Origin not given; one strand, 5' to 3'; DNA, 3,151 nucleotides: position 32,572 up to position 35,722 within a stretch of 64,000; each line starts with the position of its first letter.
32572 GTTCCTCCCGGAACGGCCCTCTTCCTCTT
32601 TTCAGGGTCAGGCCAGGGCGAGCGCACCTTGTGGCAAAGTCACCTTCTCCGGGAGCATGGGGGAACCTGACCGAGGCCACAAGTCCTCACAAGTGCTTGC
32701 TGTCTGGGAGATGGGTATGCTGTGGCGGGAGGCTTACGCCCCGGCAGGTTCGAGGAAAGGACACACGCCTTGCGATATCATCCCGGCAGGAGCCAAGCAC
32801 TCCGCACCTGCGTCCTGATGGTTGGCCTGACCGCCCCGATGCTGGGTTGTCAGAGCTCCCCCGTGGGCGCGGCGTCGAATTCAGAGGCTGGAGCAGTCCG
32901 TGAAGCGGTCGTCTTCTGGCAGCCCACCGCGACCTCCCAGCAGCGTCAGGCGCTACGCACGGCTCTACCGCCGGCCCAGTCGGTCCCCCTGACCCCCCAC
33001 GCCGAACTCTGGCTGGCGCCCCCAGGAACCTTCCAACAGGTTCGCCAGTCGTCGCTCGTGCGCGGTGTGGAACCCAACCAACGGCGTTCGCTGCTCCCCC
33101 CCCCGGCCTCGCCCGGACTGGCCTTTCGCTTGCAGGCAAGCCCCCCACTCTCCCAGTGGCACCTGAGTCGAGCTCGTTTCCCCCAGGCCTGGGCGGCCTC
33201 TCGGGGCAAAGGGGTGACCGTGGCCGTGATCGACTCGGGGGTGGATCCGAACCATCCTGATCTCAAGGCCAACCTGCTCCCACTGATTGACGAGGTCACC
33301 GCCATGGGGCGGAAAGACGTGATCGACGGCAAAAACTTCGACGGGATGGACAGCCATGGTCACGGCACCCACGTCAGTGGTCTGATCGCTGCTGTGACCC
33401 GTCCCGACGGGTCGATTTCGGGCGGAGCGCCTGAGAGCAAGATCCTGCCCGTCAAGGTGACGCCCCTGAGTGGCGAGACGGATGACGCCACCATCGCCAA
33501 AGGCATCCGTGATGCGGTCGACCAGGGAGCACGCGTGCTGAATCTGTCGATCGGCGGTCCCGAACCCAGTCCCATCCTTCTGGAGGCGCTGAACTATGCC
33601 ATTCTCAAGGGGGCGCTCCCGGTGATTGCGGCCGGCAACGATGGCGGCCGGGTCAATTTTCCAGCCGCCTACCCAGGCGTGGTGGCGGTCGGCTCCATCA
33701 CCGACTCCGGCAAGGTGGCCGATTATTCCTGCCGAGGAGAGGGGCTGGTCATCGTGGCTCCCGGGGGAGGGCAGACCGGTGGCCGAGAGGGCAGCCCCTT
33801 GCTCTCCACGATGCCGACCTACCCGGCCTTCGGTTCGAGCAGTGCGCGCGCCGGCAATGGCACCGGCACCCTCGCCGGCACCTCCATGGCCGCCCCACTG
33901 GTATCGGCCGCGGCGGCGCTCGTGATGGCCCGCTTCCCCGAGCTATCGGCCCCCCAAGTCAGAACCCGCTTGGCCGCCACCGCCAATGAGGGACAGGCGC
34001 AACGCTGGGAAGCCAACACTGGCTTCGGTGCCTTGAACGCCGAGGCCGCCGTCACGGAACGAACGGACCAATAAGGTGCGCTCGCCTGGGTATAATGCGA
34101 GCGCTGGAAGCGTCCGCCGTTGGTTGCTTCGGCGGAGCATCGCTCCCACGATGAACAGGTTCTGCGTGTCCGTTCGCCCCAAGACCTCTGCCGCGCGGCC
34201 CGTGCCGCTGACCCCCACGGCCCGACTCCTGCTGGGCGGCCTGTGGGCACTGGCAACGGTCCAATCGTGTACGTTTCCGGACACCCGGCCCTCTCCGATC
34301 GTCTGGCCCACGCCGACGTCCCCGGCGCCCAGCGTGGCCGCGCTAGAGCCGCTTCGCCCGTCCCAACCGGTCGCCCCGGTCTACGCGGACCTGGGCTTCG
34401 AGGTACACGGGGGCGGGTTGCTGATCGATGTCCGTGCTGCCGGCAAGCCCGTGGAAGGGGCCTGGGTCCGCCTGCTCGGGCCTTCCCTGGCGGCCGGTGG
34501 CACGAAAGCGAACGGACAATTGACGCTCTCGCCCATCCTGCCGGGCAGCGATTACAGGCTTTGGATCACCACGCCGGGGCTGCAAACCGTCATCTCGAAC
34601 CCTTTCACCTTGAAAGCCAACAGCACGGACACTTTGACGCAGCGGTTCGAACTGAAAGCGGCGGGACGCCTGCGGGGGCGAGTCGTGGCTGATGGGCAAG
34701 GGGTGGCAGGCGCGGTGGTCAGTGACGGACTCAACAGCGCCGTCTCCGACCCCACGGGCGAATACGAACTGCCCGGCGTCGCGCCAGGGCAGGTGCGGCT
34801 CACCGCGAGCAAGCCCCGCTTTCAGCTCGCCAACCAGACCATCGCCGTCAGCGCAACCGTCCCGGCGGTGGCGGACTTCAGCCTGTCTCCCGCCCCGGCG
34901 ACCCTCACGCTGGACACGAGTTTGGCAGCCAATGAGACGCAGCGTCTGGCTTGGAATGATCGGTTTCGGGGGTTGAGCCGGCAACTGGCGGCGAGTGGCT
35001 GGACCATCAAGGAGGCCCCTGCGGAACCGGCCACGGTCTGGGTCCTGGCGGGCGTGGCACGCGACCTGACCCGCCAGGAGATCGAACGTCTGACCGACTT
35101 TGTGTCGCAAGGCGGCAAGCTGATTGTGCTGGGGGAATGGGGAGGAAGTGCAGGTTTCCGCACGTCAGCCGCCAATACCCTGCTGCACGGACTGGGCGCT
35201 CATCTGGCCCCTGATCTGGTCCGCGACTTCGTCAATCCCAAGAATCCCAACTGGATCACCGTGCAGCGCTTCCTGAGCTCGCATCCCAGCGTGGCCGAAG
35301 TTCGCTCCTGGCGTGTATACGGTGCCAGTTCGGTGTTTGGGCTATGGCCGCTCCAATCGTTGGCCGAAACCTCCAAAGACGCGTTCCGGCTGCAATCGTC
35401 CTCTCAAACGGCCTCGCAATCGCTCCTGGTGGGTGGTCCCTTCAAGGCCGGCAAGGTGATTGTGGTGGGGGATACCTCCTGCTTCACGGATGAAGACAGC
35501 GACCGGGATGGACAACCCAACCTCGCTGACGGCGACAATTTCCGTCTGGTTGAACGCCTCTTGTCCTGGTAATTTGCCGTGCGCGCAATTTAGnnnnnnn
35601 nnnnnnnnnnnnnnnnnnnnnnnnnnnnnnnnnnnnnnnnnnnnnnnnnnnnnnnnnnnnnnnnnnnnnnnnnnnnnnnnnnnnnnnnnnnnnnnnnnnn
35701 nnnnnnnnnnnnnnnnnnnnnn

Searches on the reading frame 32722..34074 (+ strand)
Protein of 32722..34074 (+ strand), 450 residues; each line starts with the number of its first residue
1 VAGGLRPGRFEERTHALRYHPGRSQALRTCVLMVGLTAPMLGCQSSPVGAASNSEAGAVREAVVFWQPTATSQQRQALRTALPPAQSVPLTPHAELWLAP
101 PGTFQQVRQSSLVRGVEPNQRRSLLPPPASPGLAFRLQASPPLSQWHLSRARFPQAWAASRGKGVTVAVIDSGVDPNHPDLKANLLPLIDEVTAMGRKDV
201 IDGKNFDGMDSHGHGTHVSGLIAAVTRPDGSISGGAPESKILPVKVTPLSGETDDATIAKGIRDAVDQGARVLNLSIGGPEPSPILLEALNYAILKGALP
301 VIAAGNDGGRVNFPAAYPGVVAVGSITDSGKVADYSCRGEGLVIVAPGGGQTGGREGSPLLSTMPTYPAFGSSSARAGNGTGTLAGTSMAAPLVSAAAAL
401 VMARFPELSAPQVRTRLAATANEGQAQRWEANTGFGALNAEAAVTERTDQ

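Call 5: search_protein_families(library=pfam, proteins=[window:32722-34074:+], max_evalue=0.01)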
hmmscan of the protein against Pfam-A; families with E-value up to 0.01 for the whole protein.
window:32722-34074:+ (450 aa): 1 family
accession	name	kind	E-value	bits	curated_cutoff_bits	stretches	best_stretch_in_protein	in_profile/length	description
PF00082.27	Peptidase_S8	-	4.4e-61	207.2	21.8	1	162-436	1-288/288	Subtilase family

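Call 7: search_protein_families(library=ncbifam, proteins=[window:32722-34074:+], max_evalue=0.001)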
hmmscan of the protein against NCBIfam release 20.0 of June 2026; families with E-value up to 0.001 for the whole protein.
window:32722-34074:+ (450 aa): 9 families
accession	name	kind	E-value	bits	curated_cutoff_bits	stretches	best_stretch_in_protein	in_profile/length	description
TIGR03921.1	T7SS_mycosin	equivalog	1.6e-67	228.1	278.75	1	153-447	3-288/353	type VII secretion-associated serine protease mycosin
NF033595.1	denti_PrtP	equivalog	1.2e-29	103.4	300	2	272-444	341-502/606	dentilisin complex serine proteinase subunit PrtP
NF049966.1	QH_SP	equivalog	2e-22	79.6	165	1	167-422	2-212/219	subtilisin-like serine protease QhpE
TIGR03895.1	protease_PatA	subfamily_domain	1.9e-17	63.3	421.05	1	214-341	1-134/606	PatA/PatG family cyanobactin maturation protease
NF051851.1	AtpSerPepEprS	equivalog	2.5e-15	55.6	1700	2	144-278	47-186/988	autotransporter serine peptidase EprS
NF042956.1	IteS_antiphage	equivalog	7.9e-08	31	900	0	162-282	254-363/747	S8 family anti-phage peptidase IteS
NF040553.1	SGO_0316_fam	subfamily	1.2e-07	29.8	1400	1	208-283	354-435/1486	SGO_0316/SGO_0317 family LPXTG-anchored serine peptidase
NF040809.1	germ_prot_CspBA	exception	8.8e-06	23.6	1250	0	209-286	719-801/1099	bifunctional germination protease/germinant receptor pseudoprotease CspBA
NF033865.1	fusolisin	equivalog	0.00039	18.6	999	1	381-426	339-384/1006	fusolisin family autotransporter serine protease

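Call 46: search_protein_families(library=padloc, proteins=[window:32722-34074:+], max_evalue=0.001)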
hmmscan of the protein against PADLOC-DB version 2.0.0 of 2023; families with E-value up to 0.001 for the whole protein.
window:32722-34074:+ (450 aa): 3 families
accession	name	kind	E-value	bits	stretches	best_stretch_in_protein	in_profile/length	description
PDLC03014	subtilase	-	1.2e-31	108.6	1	160-438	169-391/391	-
PDLC02198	IetS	-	1.2e-12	44.6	1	150-278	239-363/795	-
PDLC02197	IetS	-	3.2e-10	37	1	163-282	257-365/749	-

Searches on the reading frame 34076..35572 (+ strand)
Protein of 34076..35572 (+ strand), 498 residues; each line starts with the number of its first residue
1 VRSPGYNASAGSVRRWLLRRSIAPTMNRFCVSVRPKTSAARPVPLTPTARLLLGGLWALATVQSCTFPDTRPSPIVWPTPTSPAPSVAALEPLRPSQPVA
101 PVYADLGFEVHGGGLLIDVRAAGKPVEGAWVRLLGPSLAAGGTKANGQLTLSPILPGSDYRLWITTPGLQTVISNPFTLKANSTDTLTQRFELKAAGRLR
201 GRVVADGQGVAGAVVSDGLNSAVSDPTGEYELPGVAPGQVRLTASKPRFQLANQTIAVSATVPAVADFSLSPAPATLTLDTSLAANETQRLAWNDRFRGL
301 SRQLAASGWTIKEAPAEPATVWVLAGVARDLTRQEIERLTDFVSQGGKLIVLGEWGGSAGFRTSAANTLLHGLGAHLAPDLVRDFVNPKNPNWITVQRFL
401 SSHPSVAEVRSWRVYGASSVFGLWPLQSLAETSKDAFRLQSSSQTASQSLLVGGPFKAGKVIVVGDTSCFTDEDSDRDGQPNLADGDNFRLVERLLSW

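Call 5: search_protein_families(library=pfam, proteins=[window:34076-35572:+], max_evalue=0.01)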
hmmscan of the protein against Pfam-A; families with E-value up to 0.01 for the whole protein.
window:34076-35572:+ (498 aa): 6 families
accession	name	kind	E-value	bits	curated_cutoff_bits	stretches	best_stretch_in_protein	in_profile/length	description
PF13620.12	CarboxypepD_reg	-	7.2e-17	62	32.3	2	199-270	2-81/82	Carboxypeptidase regulatory-like domain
PF14258.12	DUF4350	-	3.7e-09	37.6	30.4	1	314-496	33-181/181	Domain of unknown function (DUF4350)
PF09822.16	ABC_transp_aux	-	2.9e-06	27.2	34.7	1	317-384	44-121/288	ABC-type uncharacterized transport system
PF16371.11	MetallophosN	-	3.8e-06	27.5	35.6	1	201-233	1-33/77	N terminal of Calcineurin-like phosphoesterase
PF13715.12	CarbopepD_reg_2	-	0.00014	22.3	32.2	0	200-270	2-76/88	CarboxypepD_reg-like domain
PF23355.1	IFT52_GIFT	-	0.00046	19.8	27.2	1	311-381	38-107/246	IFT52 GIFT domain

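Call 7: search_protein_families(library=ncbifam, proteins=[window:34076-35572:+], max_evalue=0.001)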
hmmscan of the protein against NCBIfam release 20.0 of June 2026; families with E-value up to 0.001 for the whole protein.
window:34076-35572:+ (498 aa): 1 family
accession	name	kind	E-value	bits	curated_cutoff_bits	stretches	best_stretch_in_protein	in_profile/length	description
NF052345.1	S_layer_anammox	exception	2e-06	25.5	1400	1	178-277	1297-1399/1596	Kustd1514 family S-layer glycoprotein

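Call 46: search_protein_families(library=padloc, proteins=[window:34076-35572:+], max_evalue=0.001)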
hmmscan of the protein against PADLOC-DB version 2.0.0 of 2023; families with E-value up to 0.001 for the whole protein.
window:34076-35572:+ (498 aa): 0 families
